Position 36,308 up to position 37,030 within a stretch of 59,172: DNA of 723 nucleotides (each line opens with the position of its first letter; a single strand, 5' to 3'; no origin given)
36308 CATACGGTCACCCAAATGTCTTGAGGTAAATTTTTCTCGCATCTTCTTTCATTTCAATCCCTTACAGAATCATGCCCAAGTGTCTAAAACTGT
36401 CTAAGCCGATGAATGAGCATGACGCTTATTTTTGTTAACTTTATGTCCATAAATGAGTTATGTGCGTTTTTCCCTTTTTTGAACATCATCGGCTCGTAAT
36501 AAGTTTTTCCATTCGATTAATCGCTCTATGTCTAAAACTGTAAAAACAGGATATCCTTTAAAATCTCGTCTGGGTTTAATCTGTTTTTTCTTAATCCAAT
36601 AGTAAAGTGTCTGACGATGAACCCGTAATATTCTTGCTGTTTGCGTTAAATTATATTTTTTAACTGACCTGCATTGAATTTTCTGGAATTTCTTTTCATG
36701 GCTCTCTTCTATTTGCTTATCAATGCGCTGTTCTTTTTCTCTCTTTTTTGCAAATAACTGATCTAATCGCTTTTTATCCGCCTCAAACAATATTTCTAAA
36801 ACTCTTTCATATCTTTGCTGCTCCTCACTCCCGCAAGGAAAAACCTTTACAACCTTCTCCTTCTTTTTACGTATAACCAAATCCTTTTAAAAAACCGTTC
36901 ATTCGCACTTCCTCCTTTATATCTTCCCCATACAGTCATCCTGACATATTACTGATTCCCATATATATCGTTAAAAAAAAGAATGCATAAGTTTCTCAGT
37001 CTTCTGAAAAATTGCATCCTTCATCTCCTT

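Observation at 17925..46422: A 28-kb stretch is partitioned into seven co-oriented cassettes, each headed by a decayed copy of the miaB 5' end, and the array ends at the intact miaB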

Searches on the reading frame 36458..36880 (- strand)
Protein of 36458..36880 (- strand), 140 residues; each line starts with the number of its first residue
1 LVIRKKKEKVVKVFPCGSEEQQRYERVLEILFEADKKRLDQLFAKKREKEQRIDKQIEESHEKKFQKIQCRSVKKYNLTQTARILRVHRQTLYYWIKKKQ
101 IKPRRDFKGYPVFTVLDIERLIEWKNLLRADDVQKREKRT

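Call 9: search_protein_families(library=pfam, proteins=[window:36458-36880:-], max_evalue=0.001)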
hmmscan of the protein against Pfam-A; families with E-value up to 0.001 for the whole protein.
window:36458-36880:- (140 aa): 7 families
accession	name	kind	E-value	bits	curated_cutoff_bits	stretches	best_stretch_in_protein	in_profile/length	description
PF12728.13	HTH_17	-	2e-07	31.6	27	1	76-121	2-46/51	Helix-turn-helix domain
PF00376.29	MerR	-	9.8e-06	25.7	28.2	1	82-111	6-36/38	MerR family regulatory protein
PF13411.12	MerR_1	-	1.3e-05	25.6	21.6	1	76-129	1-54/69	MerR HTH family regulatory protein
PF13518.12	HTH_28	-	9.7e-05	22.8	25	1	74-98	11-35/52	Helix-turn-helix domain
PF02954.25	HTH_8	-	0.00028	21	22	1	75-98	18-41/42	Bacterial regulatory protein, Fis family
PF13556.12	HTH_30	-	0.0004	20.6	27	1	77-98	14-35/59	PucR C-terminal helix-turn-helix domain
PF13384.12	HTH_23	-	0.0007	19.8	24.6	0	63-97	6-39/50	Homeodomain-like domain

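Call 21: find_homologous_proteins(query=window:36458-36880:-, max_evalue=0.001)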
Query window:36458-36880:- (140 aa): 155 proteins with E <= 0.001 among 170 candidates; the best 120 are listed.
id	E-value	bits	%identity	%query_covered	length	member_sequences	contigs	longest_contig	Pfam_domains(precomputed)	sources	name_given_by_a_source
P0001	8.0e-82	290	100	100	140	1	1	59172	PF12728.14,PF00376.30,PF13411.13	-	-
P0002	3.9e-67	242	84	99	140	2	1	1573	-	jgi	-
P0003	6.9e-66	238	84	96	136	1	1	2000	-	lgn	-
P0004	3.1e-65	236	83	100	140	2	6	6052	PF13411.13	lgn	-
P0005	1.2e-62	228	79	100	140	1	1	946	PF12728.14,PF13411.13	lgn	-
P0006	6.5e-61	222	76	100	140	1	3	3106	PF12728.14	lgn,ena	-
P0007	1.2e-60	221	76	100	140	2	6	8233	-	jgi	-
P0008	8.1e-59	215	76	96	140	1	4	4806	PF12728.14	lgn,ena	-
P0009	8.9e-58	212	75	98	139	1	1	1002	PF12728.14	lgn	-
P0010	2.1e-57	211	76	100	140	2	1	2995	PF12728.14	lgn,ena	-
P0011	5.6e-57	209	73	100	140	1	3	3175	-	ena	-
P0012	1.3e-56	208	73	99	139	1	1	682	-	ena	-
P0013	3.6e-56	207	74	100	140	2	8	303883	PF13411.13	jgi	-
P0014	4.5e-56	206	72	99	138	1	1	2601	PF13411.13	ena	-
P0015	7.4e-55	202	75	96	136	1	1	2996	PF13411.13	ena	-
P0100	2.1e-33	133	62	73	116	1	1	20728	PF12728.14,PF13411.13,PF02954.26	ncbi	-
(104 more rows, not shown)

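Call 22: find_encoding_contigs(protein=P0013, flank=10000, max_places=4)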
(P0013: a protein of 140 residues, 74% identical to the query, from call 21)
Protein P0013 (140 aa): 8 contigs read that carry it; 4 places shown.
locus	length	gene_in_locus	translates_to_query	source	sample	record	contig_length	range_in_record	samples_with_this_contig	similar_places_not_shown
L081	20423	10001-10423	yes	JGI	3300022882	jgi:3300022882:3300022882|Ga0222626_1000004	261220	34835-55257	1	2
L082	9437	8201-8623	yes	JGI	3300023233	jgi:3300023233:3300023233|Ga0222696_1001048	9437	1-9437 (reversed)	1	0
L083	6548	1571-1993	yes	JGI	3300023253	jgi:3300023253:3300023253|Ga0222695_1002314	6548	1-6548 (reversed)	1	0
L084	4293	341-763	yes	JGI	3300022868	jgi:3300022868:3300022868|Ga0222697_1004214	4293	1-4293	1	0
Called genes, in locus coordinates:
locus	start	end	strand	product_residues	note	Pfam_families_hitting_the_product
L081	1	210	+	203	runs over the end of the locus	PF01135:PCMT, PF00398:RrnaAD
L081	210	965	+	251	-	PF03116:NQR2_RnfD_RnfE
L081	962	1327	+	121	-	-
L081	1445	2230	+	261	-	PF00081:Sod_Fe_N, PF02777:Sod_Fe_C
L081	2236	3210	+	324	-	PF20434:BD-FAE, PF07859:Abhydrolase_3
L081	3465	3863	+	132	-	-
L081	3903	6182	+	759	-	PF04945:YHS, PF19335:HMBD, PF00122:E1-E2_ATPase, PF00702:Hydrolase, PF08282:Hydrolase_3 (weak)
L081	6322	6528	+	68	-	-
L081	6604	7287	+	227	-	-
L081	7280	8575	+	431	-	PF08843:AbiEii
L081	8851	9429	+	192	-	PF01909:NTP_transf_2, PF18765:Polbeta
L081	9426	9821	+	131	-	-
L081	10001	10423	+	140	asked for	PF13411:MerR_1 (weak)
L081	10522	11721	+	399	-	PF00919:UPF0004, PF04055:Radical_SAM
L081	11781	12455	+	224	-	PF13174:TPR_6 (faint), PF13428:TPR_14 (faint), PF13432:TPR_16 (faint), PF13525:YfiO (faint), PF25062:ARM_TT21_N (weak), PF07719:TPR_2 (weak), PF14853:Fis1_TPR_C (weak), PF05036:SPOR, +5 more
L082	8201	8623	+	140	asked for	PF13411:MerR_1 (weak)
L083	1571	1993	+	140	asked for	PF13411:MerR_1 (weak)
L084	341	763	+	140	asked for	PF13411:MerR_1 (weak)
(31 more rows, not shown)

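Call 23: find_encoding_contigs(protein=P0100, flank=10000, max_places=3)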
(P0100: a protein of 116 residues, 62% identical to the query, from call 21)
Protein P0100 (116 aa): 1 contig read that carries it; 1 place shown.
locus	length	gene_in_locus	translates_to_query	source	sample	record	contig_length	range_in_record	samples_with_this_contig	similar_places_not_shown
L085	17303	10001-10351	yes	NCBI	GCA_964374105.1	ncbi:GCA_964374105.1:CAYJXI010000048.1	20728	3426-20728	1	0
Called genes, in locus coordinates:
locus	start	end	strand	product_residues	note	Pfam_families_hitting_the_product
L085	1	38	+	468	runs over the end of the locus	PF02310:B12-binding, PF04055:Radical_SAM, PF13282:DUF4070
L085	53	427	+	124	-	-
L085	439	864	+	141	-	PF12728:HTH_17 (weak), PF13411:MerR_1 (weak), PF00376:MerR (weak)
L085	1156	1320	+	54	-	-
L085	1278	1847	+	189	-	-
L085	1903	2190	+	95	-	-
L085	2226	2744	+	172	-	-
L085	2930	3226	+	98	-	-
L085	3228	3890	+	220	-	-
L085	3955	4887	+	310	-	-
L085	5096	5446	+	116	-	PF02954:HTH_8 (weak), PF12728:HTH_17 (weak), PF13411:MerR_1 (weak)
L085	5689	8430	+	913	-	PF13482:RNase_H_2, PF03050:DDE_Tnp_IS66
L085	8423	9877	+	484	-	PF04326:SLFN_AlbA_2, PF13749:HATPase_c_4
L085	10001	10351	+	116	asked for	PF02954:HTH_8 (faint), PF12728:HTH_17 (weak), PF13411:MerR_1 (weak)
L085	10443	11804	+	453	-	PF00919:UPF0004, PF04055:Radical_SAM, PF01938:TRAM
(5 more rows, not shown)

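Call 27: find_related_loci(query=A1, collection=metagenome_contigs, flank=10000)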
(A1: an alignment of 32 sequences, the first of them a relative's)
Query A1 (140 aa) in metagenome_contigs; peptide patterns used: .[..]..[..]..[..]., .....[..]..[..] (x = any residue, [..] = any of these).
130 stretches matched a pattern; 118 encode a relative of the query (tblastn E <= 1e-3); the best 80 are kept; 80 distinct loci.
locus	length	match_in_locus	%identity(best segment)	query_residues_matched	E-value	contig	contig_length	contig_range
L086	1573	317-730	84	1-138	2e-77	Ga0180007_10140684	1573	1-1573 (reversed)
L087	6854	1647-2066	76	1-140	4e-67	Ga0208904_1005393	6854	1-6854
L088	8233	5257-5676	76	1-140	4e-67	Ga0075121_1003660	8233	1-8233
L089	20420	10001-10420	74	1-140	8e-62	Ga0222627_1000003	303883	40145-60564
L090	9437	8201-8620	74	1-140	8e-62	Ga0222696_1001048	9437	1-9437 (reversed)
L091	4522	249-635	74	1-129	5e-61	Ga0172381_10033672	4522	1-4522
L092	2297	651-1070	76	1-140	8e-57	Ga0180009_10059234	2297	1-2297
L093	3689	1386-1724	74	17-129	1e-53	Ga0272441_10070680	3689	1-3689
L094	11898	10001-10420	70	1-140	9e-52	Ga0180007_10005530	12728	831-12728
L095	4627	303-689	64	1-129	4e-51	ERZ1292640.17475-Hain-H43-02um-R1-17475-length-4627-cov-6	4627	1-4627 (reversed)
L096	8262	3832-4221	64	1-130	3e-51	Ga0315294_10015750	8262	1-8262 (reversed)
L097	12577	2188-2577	62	1-130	4e-51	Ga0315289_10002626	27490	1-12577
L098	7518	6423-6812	62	1-130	4e-51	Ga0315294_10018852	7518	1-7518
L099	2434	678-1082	61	1-135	3e-50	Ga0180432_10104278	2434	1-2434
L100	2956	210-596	61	1-129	2e-49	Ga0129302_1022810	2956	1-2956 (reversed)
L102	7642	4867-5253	62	1-129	9e-49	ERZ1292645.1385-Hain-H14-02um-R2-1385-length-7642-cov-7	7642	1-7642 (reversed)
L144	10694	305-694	50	1-130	1e-38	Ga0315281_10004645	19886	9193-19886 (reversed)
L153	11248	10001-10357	55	11-129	2e-37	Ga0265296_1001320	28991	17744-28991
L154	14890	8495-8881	47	1-129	2e-37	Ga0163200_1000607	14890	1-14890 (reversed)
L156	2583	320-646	57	1-109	1e-36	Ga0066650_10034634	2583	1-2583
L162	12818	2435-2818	52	1-128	9e-35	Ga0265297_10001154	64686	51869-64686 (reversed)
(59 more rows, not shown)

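Call 36: search_protein_families(library=pfam, proteins=[L154:870-2561:+, L102:1121-2830:+, L154:3694-8439:+], max_evalue=0.001)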
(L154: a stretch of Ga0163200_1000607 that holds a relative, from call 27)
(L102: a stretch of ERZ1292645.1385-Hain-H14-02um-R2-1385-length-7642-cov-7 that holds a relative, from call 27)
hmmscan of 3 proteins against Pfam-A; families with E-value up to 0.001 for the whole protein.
L154:870-2561:+ (563 aa): 3 families
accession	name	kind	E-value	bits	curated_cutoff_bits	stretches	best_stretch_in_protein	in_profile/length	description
PF00239.26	Resolvase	-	3.4e-42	144.4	23.3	1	4-151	2-145/145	Resolvase, N terminal domain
PF07508.19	Recombinase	-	2.5e-20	73.1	21.1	1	174-282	1-100/102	Recombinase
PF13408.12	Zn_ribbon_recom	-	1e-09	39.1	25.3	1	296-356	1-55/58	Recombinase zinc beta ribbon domain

L102:1121-2830:+ (569 aa): 3 families
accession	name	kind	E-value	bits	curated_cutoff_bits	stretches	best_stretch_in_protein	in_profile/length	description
PF00239.26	Resolvase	-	6.8e-41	140.2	23.3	1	4-151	2-145/145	Resolvase, N terminal domain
PF07508.19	Recombinase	-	6e-22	78.3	21.1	1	175-283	2-101/102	Recombinase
PF13408.12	Zn_ribbon_recom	-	2.2e-09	38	25.3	1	298-353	1-50/58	Recombinase zinc beta ribbon domain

L154:3694-8439:+ (1581 aa): 0 families

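Call 46: find_homologous_proteins(query=L102:1121-2830:+, max_evalue=1e-40)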
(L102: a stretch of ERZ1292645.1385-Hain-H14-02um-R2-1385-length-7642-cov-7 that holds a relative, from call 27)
Query L102:1121-2830:+ (569 aa): 773 proteins with E <= 1e-40 among 8000 candidates; the best 120 are listed.
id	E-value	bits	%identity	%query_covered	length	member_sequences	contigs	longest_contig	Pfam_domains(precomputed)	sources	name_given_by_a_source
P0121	0.0e+0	1287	100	100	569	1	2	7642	PF07508.20,PF00239.27,PF13408.13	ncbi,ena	ncbi:MAG: recombinase family protein [Pseudomonadota bacterium]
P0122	0.0e+0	1131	88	99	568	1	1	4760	PF07508.20,PF00239.27,PF13408.13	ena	-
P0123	0.0e+0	1128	90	97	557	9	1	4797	PF07508.20,PF00239.27,PF13408.13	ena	-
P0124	0.0e+0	1127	89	98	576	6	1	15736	PF07508.20,PF00239.27,PF13408.13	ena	-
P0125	0.0e+0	1124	91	97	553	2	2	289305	PF07508.20,PF00239.27,PF13408.13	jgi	-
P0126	0.0e+0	1122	90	97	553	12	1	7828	PF07508.20,PF00239.27,PF13408.13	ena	-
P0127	0.0e+0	1118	88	97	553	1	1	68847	PF07508.20,PF00239.27,PF13408.13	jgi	-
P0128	0.0e+0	1118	90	97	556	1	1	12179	PF07508.20,PF00239.27,PF13408.13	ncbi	ncbi:MAG: recombinase family protein [Candidatus Omnitrophota bacterium]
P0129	0.0e+0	1117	87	99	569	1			PF07508.20,PF00239.27,PF13408.13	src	-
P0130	0.0e+0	1117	87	99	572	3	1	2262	PF07508.20,PF00239.27,PF13408.13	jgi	-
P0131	0.0e+0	1113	87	99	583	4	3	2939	PF07508.20,PF00239.27,PF13408.13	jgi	jgi:site-specific DNA recombinase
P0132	0.0e+0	1113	87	99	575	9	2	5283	PF07508.20,PF00239.27,PF13408.13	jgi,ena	-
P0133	0.0e+0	1111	87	99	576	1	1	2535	PF07508.20,PF00239.27,PF13408.13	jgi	-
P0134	0.0e+0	1109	89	97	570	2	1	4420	PF07508.20,PF00239.27,PF13408.13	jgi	-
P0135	0.0e+0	1107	88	97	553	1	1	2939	PF07508.20,PF00239.27,PF13408.13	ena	-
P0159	0.0e+0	1042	83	97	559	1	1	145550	PF07508.20,PF00239.27,PF13408.13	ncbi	-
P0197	1.4e-269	914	73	97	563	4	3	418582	PF07508.20,PF00239.27,PF13408.13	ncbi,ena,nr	ncbi:MAG: recombinase family protein [Candidatus Aureabacteria bacterium]|nr:recombinase family prot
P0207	4.1e-241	820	66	97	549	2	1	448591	PF07508.20,PF00239.27,PF13408.13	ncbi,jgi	ncbi:MAG: recombinase family protein [Candidatus Omnitrophota bacterium]|jgi:site-specific DNA recom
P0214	4.4e-226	770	63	100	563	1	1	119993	PF07508.20,PF00239.27,PF13408.13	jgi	jgi:site-specific DNA recombinase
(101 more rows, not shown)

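Call 47: find_encoding_contigs(protein=P0125, flank=10000, max_places=2)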
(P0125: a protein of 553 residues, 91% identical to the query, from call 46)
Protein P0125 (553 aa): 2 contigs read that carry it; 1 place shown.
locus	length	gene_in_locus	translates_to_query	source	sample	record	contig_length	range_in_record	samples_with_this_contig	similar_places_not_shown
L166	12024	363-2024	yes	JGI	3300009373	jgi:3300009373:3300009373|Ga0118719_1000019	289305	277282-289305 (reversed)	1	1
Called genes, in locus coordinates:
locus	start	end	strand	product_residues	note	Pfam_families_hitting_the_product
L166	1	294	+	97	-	?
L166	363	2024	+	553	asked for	PF00239:Resolvase, PF07508:Recombinase, PF13408:Zn_ribbon_recom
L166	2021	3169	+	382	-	PF00919:UPF0004, PF04055:Radical_SAM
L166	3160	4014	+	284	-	PF01745:IPT (weak), PF01715:IPPT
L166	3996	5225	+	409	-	PF13167:GTP-bdg_N, PF00009:GTP_EFTU (faint), PF16360:GTP-bdg_M, PF01926:MMR_HSR1, PF02421:FeoB_N, PF02492:cobW (faint), PF19275:HflX_C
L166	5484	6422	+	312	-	PF01628:HrcA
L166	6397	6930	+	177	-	PF01025:GrpE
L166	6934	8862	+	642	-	PF00012:HSP70, PF06723:MreB_Mbl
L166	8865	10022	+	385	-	PF00226:DnaJ, PF01556:DnaJ_C, PF00684:DnaJ_CXXCXGXG, PF27439:DnaJ_C_2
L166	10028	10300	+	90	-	PF09723:Zn_ribbon_8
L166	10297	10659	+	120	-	PF04892:VanZ-LLP1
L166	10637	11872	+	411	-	PF06245:DUF1015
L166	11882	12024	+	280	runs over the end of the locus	PF17848:Zn_ribbon_ACC, PF01039:Carboxyl_trans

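Call 48: find_encoding_contigs(protein=P0207, flank=10000, max_places=2)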
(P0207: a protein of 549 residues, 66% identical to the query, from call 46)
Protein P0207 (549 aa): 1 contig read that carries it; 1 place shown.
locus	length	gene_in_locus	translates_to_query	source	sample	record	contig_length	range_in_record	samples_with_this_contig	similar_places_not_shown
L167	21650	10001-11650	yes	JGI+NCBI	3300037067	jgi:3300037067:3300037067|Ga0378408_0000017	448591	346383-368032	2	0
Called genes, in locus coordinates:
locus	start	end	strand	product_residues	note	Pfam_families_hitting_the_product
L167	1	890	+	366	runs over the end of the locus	PF01073:3Beta_HSD, PF01370:Epimerase, PF04321:RmlD_sub_bind (weak), PF05368:NmrA (weak), PF07993:NAD_binding_4, PF16363:GDP_Man_Dehyd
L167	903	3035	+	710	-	PF16927:HisKA_7TM, PF13492:GAF_3, PF02518:HATPase_c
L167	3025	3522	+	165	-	PF00072:Response_reg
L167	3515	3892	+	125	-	PF00072:Response_reg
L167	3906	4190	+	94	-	PF00550:PP-binding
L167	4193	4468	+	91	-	-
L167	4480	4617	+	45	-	-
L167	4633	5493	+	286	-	-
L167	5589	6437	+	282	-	PF11185:DUF2971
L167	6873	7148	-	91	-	-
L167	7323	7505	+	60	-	PF02954:HTH_8 (weak), PF13411:MerR_1 (weak)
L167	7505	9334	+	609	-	-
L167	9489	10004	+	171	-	-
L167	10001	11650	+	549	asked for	PF00239:Resolvase, PF07508:Recombinase, PF13408:Zn_ribbon_recom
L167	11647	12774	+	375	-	PF00919:UPF0004, PF04055:Radical_SAM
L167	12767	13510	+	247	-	PF13174:TPR_6 (faint), PF07719:TPR_2 (faint), PF13428:TPR_14 (faint), PF14559:TPR_19 (faint), PF05036:SPOR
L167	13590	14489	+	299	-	PF01745:IPT (weak), PF01715:IPPT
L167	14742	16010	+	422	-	PF13167:GTP-bdg_N, PF16360:GTP-bdg_M, PF01926:MMR_HSR1, PF02421:FeoB_N (weak), PF16897:MMR_HSR1_Xtn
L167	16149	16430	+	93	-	PF13591:MerR_2, PF13411:MerR_1 (weak)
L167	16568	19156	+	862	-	PF02861:Clp_N, PF23569:NBD_SMAX1, PF00004:AAA, PF17871:AAA_lid_9, PF00004:AAA, PF07724:AAA_2, PF07728:AAA_5, PF10431:ClpB_D2-small, +8 more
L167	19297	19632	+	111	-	PF02482:Ribosomal_S30AE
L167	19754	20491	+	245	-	PF01628:HrcA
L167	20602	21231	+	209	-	PF01025:GrpE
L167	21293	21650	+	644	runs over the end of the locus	PF00012:HSP70, PF06723:MreB_Mbl, PF00012:HSP70, PF02782:FGGY_C (weak)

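Call 49: find_encoding_contigs(protein=P0197, flank=10000, max_places=2)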
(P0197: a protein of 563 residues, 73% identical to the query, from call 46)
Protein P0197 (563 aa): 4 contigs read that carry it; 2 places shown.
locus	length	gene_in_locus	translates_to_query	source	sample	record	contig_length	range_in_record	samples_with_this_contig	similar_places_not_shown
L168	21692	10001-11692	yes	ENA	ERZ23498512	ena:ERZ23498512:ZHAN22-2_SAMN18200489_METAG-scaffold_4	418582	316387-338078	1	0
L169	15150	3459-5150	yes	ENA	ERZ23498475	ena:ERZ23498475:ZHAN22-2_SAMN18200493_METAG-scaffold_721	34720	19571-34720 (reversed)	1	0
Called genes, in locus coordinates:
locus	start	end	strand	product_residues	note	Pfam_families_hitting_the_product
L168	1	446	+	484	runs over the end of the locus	PF12161:HsdM_N, PF02384:N6_Mtase, PF07669:Eco57I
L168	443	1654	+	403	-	PF01420:Methylase_S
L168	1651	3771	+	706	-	-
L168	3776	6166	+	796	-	PF04313:HSDR_N (faint), PF04851:ResIII, PF00270:DEAD, PF18766:SWI2_SNF2, PF00271:Helicase_C (weak), PF08463:EcoEI_R_C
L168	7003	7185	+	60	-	PF13411:MerR_1 (weak)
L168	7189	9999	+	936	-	PF02463:SMC_N (weak), PF13304:AAA_21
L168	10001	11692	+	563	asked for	PF00239:Resolvase, PF07508:Recombinase, PF13408:Zn_ribbon_recom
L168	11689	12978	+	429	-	PF00919:UPF0004, PF04055:Radical_SAM, PF01938:TRAM (weak)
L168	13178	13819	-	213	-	-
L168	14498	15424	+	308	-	PF01381:HTH_3 (weak), PF02661:Fic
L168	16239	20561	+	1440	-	PF01869:BcrAD_BadFG, PF09989:DUF2229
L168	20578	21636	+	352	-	PF21088:MS_channel_1st, PF00924:MS_channel_2nd, PF21082:MS_channel_3rd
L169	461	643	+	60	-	PF13411:MerR_1 (weak)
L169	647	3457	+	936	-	PF02463:SMC_N (weak), PF13304:AAA_21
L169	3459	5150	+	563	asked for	PF00239:Resolvase, PF07508:Recombinase, PF13408:Zn_ribbon_recom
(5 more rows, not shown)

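Call 52: find_encoding_contigs(protein=P0214, flank=10000, max_places=2)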
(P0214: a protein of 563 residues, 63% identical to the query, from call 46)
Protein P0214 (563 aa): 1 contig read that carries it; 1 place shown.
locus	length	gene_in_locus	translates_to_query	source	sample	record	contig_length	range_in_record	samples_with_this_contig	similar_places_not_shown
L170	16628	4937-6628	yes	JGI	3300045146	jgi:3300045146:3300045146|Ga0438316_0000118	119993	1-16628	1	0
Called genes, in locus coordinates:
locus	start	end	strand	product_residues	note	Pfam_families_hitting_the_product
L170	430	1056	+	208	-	PF01909:NTP_transf_2, PF18765:Polbeta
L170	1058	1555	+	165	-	PF05168:HEPN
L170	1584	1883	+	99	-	-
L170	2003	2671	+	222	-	PF18780:HNH_repeat, PF01844:HNH, PF14279:HNH_5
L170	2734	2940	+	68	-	-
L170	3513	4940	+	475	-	-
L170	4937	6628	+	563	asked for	PF00239:Resolvase, PF07508:Recombinase, PF13408:Zn_ribbon_recom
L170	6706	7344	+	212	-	PF06439:3keto-disac_hyd (weak), PF21708:Glyco_hydro_59_C (weak)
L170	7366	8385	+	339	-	PF13531:SBP_bac_11, PF01547:SBP_bac_1, PF13416:SBP_bac_8, PF13343:SBP_bac_6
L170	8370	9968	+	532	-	PF00528:BPD_transp_1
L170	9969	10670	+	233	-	PF00005:ABC_tran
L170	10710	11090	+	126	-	-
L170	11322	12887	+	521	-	-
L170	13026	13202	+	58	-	PF12728:HTH_17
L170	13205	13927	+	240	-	PF09509:Hypoth_Ymh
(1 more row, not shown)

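Call 53: find_encoding_contigs(protein=P0159, flank=10000, max_places=2)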
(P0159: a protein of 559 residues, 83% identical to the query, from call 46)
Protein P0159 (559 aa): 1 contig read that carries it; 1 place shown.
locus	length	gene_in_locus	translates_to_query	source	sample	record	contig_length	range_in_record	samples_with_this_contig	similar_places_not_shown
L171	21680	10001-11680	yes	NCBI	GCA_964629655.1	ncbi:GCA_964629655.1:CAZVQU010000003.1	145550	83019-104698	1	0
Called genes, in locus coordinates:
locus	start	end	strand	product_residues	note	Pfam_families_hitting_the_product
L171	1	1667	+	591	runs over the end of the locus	PF01580:FtsK_SpoIIIE (faint), PF01935:DUF87, PF10412:TrwB_AAD_bind (faint), PF05872:HerA_C (weak)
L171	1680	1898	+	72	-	-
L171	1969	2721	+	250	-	PF12705:PDDEXK_1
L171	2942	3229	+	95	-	PF09907:HigB_toxin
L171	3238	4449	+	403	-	PF06114:Peptidase_M78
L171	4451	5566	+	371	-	PF14350:Beta_protein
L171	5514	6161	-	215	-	PF26915:Phage_P4_cII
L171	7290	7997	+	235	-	-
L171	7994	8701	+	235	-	-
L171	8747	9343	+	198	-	-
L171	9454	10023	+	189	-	-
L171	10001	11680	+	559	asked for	PF00239:Resolvase, PF07508:Recombinase, PF13408:Zn_ribbon_recom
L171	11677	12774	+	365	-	PF00919:UPF0004, PF04055:Radical_SAM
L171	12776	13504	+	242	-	PF13428:TPR_14 (faint), PF13432:TPR_16 (weak), PF00515:TPR_1 (weak), PF07719:TPR_2 (weak), PF13174:TPR_6, PF13424:TPR_12 (weak), PF14853:Fis1_TPR_C (weak), PF05036:SPOR, +2 more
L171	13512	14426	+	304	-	PF01715:IPPT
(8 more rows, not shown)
